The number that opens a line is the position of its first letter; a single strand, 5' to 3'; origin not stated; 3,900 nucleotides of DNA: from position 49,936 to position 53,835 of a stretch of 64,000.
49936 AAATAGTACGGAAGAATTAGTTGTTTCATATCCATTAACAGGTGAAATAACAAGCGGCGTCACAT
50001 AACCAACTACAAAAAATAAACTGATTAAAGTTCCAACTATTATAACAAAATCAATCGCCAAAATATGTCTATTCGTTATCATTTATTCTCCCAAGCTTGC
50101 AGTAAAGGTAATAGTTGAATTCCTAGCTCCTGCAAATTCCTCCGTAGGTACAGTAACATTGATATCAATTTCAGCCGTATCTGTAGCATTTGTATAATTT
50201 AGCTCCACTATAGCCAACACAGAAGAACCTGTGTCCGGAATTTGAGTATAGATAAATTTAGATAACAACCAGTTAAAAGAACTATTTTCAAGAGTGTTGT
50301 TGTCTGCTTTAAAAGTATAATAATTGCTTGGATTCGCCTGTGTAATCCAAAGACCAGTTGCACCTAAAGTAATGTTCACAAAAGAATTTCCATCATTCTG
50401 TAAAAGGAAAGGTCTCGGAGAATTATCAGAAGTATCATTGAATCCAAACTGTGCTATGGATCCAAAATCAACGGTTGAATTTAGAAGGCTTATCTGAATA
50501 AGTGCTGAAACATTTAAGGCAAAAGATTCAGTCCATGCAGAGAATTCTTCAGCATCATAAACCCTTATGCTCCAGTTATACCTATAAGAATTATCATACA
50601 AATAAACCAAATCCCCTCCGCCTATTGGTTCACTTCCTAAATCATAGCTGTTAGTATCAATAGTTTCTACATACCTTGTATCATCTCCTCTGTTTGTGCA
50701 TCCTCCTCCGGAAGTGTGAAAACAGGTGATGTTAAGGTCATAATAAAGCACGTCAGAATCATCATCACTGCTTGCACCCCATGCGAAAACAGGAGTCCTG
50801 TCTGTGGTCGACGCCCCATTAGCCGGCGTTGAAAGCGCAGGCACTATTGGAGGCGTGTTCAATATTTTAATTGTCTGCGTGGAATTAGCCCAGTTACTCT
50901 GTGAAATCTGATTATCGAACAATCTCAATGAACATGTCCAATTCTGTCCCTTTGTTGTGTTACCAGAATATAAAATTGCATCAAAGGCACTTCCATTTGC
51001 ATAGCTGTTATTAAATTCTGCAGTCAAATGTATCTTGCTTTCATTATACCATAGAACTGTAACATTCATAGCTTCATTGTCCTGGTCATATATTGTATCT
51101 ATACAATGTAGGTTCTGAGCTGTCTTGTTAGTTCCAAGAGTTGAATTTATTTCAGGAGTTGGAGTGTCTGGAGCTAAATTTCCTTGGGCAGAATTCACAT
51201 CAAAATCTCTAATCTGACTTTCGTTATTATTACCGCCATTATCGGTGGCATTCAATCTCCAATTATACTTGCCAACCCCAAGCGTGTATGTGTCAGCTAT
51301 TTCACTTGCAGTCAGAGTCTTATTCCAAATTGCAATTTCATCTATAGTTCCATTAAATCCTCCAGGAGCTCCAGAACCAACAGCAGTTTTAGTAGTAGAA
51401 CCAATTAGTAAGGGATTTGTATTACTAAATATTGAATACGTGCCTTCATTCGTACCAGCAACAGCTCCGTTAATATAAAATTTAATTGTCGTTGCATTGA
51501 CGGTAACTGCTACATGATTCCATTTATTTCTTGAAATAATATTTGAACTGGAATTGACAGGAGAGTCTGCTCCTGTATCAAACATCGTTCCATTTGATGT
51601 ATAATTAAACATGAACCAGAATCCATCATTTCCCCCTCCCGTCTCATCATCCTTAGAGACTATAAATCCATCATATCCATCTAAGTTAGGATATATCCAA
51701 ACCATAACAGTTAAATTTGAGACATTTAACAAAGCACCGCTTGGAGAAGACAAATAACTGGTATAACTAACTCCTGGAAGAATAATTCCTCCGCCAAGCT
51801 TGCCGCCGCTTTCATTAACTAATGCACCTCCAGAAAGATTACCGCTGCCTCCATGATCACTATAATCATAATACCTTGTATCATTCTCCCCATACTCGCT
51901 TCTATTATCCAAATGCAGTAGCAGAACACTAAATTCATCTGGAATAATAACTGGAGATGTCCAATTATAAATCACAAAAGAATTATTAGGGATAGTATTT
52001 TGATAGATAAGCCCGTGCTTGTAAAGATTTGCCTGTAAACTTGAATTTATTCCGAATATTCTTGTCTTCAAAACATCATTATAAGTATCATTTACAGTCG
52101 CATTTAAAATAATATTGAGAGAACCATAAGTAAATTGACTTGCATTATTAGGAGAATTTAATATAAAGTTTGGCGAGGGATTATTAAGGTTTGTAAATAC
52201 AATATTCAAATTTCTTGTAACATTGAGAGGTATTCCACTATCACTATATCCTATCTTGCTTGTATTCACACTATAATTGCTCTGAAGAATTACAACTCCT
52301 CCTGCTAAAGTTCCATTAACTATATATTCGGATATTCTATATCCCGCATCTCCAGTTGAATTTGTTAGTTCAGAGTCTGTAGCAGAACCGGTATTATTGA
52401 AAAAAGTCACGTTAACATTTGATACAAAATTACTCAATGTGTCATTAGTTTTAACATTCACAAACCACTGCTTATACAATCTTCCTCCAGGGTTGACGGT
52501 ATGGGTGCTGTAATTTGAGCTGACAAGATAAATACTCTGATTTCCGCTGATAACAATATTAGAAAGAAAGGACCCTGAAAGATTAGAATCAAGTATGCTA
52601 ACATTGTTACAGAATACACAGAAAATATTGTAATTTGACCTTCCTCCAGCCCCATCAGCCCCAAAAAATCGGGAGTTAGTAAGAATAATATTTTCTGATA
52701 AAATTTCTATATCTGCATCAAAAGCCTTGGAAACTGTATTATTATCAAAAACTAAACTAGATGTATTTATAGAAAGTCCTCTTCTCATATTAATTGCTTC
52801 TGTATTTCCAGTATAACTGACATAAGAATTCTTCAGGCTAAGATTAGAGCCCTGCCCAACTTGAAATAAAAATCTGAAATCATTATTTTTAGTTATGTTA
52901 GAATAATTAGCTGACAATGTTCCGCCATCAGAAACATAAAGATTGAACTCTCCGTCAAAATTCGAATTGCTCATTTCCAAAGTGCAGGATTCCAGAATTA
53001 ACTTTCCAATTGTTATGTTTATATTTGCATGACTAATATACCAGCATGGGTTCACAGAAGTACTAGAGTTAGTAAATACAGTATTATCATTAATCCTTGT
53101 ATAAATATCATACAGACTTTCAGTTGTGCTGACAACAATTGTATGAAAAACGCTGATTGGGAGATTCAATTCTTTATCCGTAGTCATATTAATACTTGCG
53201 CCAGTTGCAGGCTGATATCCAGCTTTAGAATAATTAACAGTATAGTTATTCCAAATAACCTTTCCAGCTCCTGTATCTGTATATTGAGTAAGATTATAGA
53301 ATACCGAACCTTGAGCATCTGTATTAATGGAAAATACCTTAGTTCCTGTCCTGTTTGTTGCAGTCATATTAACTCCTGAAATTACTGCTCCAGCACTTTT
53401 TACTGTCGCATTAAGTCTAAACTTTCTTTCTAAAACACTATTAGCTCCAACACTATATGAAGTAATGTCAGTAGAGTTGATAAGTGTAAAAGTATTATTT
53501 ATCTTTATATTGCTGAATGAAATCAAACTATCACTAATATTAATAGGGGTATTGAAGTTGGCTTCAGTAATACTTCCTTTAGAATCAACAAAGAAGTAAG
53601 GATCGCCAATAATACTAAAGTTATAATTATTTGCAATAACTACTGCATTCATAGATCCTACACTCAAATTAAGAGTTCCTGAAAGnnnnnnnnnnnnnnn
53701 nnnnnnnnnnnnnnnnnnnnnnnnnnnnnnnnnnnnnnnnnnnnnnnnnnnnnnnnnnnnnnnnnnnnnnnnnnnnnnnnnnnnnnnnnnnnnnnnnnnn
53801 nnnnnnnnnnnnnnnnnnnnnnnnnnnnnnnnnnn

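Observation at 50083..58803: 2906-aa adhesin-like giant protein with two LamG/ConA-like lectin modules and slippage-prone repeats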

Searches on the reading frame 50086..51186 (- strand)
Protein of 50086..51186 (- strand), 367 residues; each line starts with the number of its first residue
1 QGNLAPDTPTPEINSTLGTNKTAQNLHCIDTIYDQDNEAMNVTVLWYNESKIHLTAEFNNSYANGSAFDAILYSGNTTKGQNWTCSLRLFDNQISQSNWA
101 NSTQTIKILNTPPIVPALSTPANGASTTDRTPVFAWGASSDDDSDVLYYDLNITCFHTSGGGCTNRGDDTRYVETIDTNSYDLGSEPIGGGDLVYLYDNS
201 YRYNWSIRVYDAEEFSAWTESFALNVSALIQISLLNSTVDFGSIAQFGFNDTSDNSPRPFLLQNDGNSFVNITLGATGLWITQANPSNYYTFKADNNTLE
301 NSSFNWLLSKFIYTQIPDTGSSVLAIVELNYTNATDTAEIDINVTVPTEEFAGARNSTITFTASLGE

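Call 25: search_protein_families(library=pfam, proteins=[window:50086-51186:-], max_evalue=10)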
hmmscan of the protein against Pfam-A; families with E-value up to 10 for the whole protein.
window:50086-51186:- (367 aa): 0 families

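Call 56: search_solved_structures(query=window:50086-51186:-, max_evalue=10)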
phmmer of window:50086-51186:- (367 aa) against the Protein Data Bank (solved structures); distinct sequences matched with E-value up to 10: 0.

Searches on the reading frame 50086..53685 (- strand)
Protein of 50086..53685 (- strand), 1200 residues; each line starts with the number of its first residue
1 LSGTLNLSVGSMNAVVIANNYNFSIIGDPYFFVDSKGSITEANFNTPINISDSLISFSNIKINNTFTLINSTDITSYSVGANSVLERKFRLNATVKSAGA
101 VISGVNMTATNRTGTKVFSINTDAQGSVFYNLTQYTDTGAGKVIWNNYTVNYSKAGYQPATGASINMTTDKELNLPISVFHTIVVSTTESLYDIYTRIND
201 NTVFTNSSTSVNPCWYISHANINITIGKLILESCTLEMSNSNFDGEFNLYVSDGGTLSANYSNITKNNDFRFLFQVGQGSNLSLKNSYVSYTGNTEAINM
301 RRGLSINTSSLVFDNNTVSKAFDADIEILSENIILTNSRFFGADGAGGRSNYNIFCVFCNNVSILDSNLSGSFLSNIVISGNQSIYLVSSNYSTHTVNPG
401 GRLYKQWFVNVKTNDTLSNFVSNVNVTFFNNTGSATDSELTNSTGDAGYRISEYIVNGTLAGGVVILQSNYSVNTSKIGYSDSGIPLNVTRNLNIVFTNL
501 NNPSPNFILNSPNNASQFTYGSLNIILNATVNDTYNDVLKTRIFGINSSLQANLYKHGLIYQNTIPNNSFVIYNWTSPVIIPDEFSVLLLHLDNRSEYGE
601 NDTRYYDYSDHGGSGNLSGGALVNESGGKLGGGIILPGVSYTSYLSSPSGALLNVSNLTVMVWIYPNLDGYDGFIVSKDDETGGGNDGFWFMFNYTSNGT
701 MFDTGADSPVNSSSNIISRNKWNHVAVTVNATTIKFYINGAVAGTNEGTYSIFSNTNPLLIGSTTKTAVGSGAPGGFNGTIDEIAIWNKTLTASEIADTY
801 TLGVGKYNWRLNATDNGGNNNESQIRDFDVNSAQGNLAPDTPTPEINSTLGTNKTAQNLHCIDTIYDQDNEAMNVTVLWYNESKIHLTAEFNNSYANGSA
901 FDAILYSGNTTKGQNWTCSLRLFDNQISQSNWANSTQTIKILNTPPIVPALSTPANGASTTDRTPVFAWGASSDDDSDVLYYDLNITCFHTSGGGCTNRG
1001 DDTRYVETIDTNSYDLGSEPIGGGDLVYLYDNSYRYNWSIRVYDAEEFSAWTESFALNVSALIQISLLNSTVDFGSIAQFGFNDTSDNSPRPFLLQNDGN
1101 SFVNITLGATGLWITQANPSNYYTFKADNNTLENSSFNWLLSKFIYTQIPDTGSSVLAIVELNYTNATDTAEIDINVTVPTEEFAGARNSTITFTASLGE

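Call 64: predict_structure(alignment_id=A3)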
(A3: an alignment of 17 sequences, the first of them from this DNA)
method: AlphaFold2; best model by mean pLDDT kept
length: 1200 residues; sequences in the alignment: 17
mean_pLDDT: 72.8   pTM: 0.41
mean pLDDT of the five models: 72.8, 70.4, 70.2, 69.9, 69.0
residues with pLDDT >= 90: 168; 70-90: 626; 50-70: 217; < 50: 189
segments of 3 or more residues with pLDDT < 50: 1-23, 344-348, 503-580, 595-602, 624-632, 648-650, 683-685, 765-775, 801-835, 1020-1022, 1078-1081
pLDDT, mean of each block of 10 residues (from residue 1): 38 42 51 71 76 82 88 87 90 84 86 84 87 89 86 75 85 79 85 84 83 84 91 88 64 93 81 85 91 57 80 85 71 87 50 79 86 72 89 85 91 83 87 82 87 87 81 81 82 81 35 29 28 30 31 27 30 33 67 47 56 59 45 57 53 74 75 72 61 82 75 71 84 85 83 67 49 52 79 69 41 32 43 54 88 85 83 86 88 76 86 88 74 87 86 89 87 80 91 72 84 80 71 88 87 91 74 58 55 76 83 59 81 75 85 83 68 79 69 78
secondary structure, 60 per line:
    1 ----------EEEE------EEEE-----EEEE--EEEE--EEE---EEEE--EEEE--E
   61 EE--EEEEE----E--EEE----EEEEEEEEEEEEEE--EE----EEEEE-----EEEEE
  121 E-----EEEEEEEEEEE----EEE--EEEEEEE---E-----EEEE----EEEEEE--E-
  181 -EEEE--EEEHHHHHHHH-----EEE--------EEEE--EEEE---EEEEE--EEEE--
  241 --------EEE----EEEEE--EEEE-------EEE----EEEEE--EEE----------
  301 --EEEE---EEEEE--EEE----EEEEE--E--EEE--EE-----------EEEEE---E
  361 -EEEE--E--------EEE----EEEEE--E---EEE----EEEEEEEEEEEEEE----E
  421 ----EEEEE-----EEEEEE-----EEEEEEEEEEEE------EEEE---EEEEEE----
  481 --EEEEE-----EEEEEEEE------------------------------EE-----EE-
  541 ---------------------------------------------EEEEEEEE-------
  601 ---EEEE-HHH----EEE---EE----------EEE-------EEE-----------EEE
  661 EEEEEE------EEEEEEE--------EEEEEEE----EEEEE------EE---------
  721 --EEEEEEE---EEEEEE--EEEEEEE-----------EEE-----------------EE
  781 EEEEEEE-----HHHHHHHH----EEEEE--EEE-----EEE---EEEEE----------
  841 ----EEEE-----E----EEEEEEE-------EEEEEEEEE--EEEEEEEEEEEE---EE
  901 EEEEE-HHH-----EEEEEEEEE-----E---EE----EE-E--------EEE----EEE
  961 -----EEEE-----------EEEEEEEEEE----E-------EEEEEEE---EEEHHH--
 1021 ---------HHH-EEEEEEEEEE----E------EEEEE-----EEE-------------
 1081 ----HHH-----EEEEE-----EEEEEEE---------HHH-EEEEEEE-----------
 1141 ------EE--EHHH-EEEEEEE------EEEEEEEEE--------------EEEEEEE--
elements in order (helices of 4 or more, strands of 3 or more residues): E11-14 E21-24 E30-33 E36-39 E42-44 E48-51 E54-57 E60-62 E65-69 E77-79 E84-97 E106-110 E116-121 E127-137 E142-144 E147-153 E163-166 E171-176 E182-185 E188-190 H191-198 E204-206 E215-218 E221-224 E228-232 E235-238 E249-251 E256-260 E263-266 E274-276 E281-285 E288-290 E303-306 E310-314 E317-319 E324-328 E334-336 E352-356 E362-365 E377-379 E384-388 E395-397 E402-415 E425-429 E435-440 E446-457 E464-467 E471-476 E483-487 E493-500 E586-593 E604-607 E616-618 E634-636 E644-646 E658-666 E673-679 E688-694 E699-703 E723-729 E733-738 E741-747 E759-761 E779-787 H793-800 E805-809 E812-814 E820-822 E826-830 E845-848 E859-865 E873-881 E884-895 E899-905 E915-923 E951-953 E958-960 E966-969 E981-990 E1003-1009 E1013-1015 E1034-1043 E1055-1059 E1065-1067 E1093-1097 E1103-1109 E1123-1129 E1156-1162 E1169-1177 E1192-1198
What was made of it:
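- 52186..53598 (-): Two beta-solenoid (beta-helix-like) stretches, each followed by a CarboxypepD_reg-like beta-sandwich, aa 1736-2206. AlphaFold2 strand pattern at pLDDT about 80-90 (call 64).
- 51295..51762 (-): LamG module 2 (Pfam Laminin_G_3), aa 2348-2503. Jelly-roll in the AlphaFold2 model (call 64).
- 50086..51153 (-): Conserved C-terminal tip, aa 2551-2906. About three beta-sandwich (FN3/Ig-like) domains, with no C-terminal anchor. AlphaFold2 pLDDT 80-90 (call 64).
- On Right-handed parallel beta-helix repeat proteins (Pfam Beta_helix / NosD): The DSSP pattern of the AlphaFold2 model at aa 1736-1786 and about 1910-2105 fits (pLDDT 80-90, call 64).
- Checked: For aa 1736-1786 and about 1890-2105, the 'beta-helix-like' description is supported only by the AlphaFold2 strand pattern (call 64).
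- Beta-solenoid stretches appear in the AlphaFold2 model (call 64).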

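Call 67: fold_search(model_id=the predicted structure, library=pdb)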
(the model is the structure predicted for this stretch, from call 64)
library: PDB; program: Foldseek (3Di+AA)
matches with E <= 10: 1687; with E <= 0.001: 295
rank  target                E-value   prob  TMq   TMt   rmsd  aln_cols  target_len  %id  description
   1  3r4u_A                1.2e-07  1.00  0.13  0.34  27.8       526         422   13  Cell entry of botulinum neurotoxin type C is dependent upon interaction with two ganglioside molecules (released 2011-06-08)
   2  5vid_A                1.2e-07  1.00  0.12  0.32  27.8       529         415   11  Receptor binding domain of BoNT/B in complex with mini-protein binder Bot.0671.2 (released 2017-09-20)
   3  2nm1_A                1.7e-07  1.00  0.13  0.32  27.9       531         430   11  Structure of BoNT/B in complex with its protein receptor (released 2006-12-19)
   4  6zvm_AAA              1.8e-07  1.00  0.12  0.30  20.2       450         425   12  Botulinum neurotoxin B2 binding domain in complex with GD1a (released 2020-10-14)
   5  5vid_E                2.4e-07  1.00  0.13  0.33  18.1       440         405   12  Receptor binding domain of BoNT/B in complex with mini-protein binder Bot.0671.2 (released 2017-09-20)
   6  3r4s_A                2.7e-07  1.00  0.14  0.34  26.2       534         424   13  Cell entry of botulinum neurotoxin type C is dependent upon interaction with two ganglioside molecules (released 2011-06-08)
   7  4fvv_B                3.0e-07  1.00  0.13  0.35  26.2       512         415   12  Crystal structure of HCR/D-Sa-GBL1/C (released 2012-10-24)
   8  5vid_C                3.2e-07  1.00  0.13  0.34  28.3       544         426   13  Receptor binding domain of BoNT/B in complex with mini-protein binder Bot.0671.2 (released 2017-09-20)
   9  4kbb_B                3.9e-07  1.00  0.13  0.33  26.8       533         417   13  Structure of Botulinum neurotoxin B binding domain in complex with both synaptotagmin II and GD1a (released 2013-07-03)
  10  2np0_A                5.1e-07  1.00  0.13  0.12  27.1       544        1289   11  Crystal structure of the Botulinum neurotoxin type B complexed with synaptotagamin-II ectodomain (released 2006-12-26)
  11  4kbb_A                5.1e-07  1.00  0.12  0.31  26.7       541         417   12  Structure of Botulinum neurotoxin B binding domain in complex with both synaptotagmin II and GD1a (released 2013-07-03)
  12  6uft_A                5.6e-07  1.00  0.13  0.33  29.1       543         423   13  Crystal structure of BoNT/B receptor-binding domain in complex with VHH JLK-G12 (released 2020-03-04)
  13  4f83                  5.8e-07  1.00  0.13  0.34  18.1       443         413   14  Crystal structure of the receptor binding domain of botulinum neurotoxin mosaic serotype C/D with a tetraethylene glycol (released 2012-06-20)
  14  6g5k_B                5.8e-07  1.00  0.13  0.31  19.1       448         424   12  Crystal structure of the binding domain of Botulinum Neurotoxin type B in complex with human synaptotagmin 1 (released 2019-01-16)
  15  9qcm_A                6.3e-07  1.00  0.13  0.13  20.0       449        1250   12  Botulinum neurotoxin type B1, 14-subunit, Large Progenitor Toxin Complex (L-PTC) (released 2025-09-10)
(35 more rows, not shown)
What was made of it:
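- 50086..51153 (-): Foldseek matches to FN3 arrays (call 67).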

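Call 80: fold_search(model_id=the predicted structure, library=viral)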
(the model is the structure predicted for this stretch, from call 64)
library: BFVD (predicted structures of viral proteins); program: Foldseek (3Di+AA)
matches with E <= 10: 1036; with E <= 0.001: 376
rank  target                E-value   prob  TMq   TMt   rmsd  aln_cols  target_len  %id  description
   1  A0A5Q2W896            3.7e-13  1.00  0.13  0.17  18.6       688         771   14  (no name in the UniProt tables at hand)
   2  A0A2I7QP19            4.2e-13  1.00  0.18  0.17  14.1       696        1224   12  (no name in the UniProt tables at hand)
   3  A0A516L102            4.2e-12  1.00  0.14  0.14  40.7      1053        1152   10  (no name in the UniProt tables at hand)
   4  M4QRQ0                2.8e-11  1.00  0.15  0.19  41.9      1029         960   15  LamG-like jellyroll fold domain-containing protein [Synechococcus phage S-SKS1]
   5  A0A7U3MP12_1          3.9e-11  1.00  0.18  0.21  14.8       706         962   10  (no name in the UniProt tables at hand)
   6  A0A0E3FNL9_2          2.8e-10  1.00  0.12  0.14  35.1      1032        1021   10  Baseplate wedge initiator [Synechococcus phage ACG-2014f]
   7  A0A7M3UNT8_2          3.3e-10  1.00  0.12  0.13  32.6      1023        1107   10  Uncharacterized protein [Pyramimonas orientalis virus]
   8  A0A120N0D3            4.1e-10  1.00  0.14  0.12  31.0       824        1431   13  (no name in the UniProt tables at hand)
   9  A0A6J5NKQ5            1.1e-09  1.00  0.15  0.68   6.8       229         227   28  Concanavalin A-like lectin/glucanases superfamily [uncultured Caudovirales phage]
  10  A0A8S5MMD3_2          1.4e-09  1.00  0.12  0.13  82.8      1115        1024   11  Baseplate J like protein [Siphoviridae sp. ctxc31]
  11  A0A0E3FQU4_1          1.4e-09  1.00  0.12  0.15  27.4       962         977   10  Baseplate wedge initiator [Synechococcus phage ACG-2014f]
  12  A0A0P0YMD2            2.0e-09  1.00  0.12  0.25  30.1       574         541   15  (no name in the UniProt tables at hand)
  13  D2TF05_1              2.2e-09  1.00  0.13  0.15  33.4       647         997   12  (no name in the UniProt tables at hand)
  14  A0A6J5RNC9            2.3e-09  1.00  0.13  0.14  23.7       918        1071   10  Uncharacterized protein [uncultured Caudovirales phage]
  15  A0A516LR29            2.7e-09  1.00  0.14  0.24  40.6       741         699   14  (no name in the UniProt tables at hand)
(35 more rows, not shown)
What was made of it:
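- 51295..51762 (-): Foldseek matches to ConA-like and LamG proteins (calls 67, 80).
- On Pfam Laminin_G_3 (ConA-like lectin/glucanase superfamily): The AlphaFold2 model of aa 1707-2906 (call 64) matches BoNT Hc, the trans-sialidase lectin domain (call 67) and phage ConA-like proteins, with TM-score up to 0.68 (call 80).
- Closest known: Phage LamG-like jelly-roll tail-fibre and baseplate proteins. Same: BoNT Hc matches reach E 1e-7 (calls 67, 80).
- It matches BoNT Hc, the trans-sialidase lectin domain, FN3 arrays and phage LamG-like proteins (calls 64, 67, 80). Foldseek finds a DUF1565 (beta-helix) phage protein among the matches (call 80).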

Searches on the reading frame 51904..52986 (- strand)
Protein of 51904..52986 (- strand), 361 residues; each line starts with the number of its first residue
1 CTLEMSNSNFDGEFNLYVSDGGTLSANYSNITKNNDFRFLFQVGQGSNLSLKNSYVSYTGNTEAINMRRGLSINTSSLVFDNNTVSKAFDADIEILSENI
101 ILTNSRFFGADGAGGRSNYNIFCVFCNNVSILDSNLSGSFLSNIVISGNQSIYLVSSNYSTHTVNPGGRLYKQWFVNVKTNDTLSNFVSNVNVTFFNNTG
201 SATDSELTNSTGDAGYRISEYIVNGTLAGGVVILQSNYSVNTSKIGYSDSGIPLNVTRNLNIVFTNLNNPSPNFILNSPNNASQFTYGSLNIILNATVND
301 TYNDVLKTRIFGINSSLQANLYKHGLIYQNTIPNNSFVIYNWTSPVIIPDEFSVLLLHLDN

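Call 25: search_protein_families(library=pfam, proteins=[window:51904-52986:-], max_evalue=10)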
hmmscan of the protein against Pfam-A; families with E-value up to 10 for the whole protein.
window:51904-52986:- (361 aa): 2 families
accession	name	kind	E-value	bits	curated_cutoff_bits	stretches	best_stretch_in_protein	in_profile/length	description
PF06229.18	FRG1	-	0.092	12.9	27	1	16-67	50-101/189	FRG1-like domain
PF07407.17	Seadorna_VP6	-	0.14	11.6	27.2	1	219-264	316-361/399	Seadornavirus VP6 protein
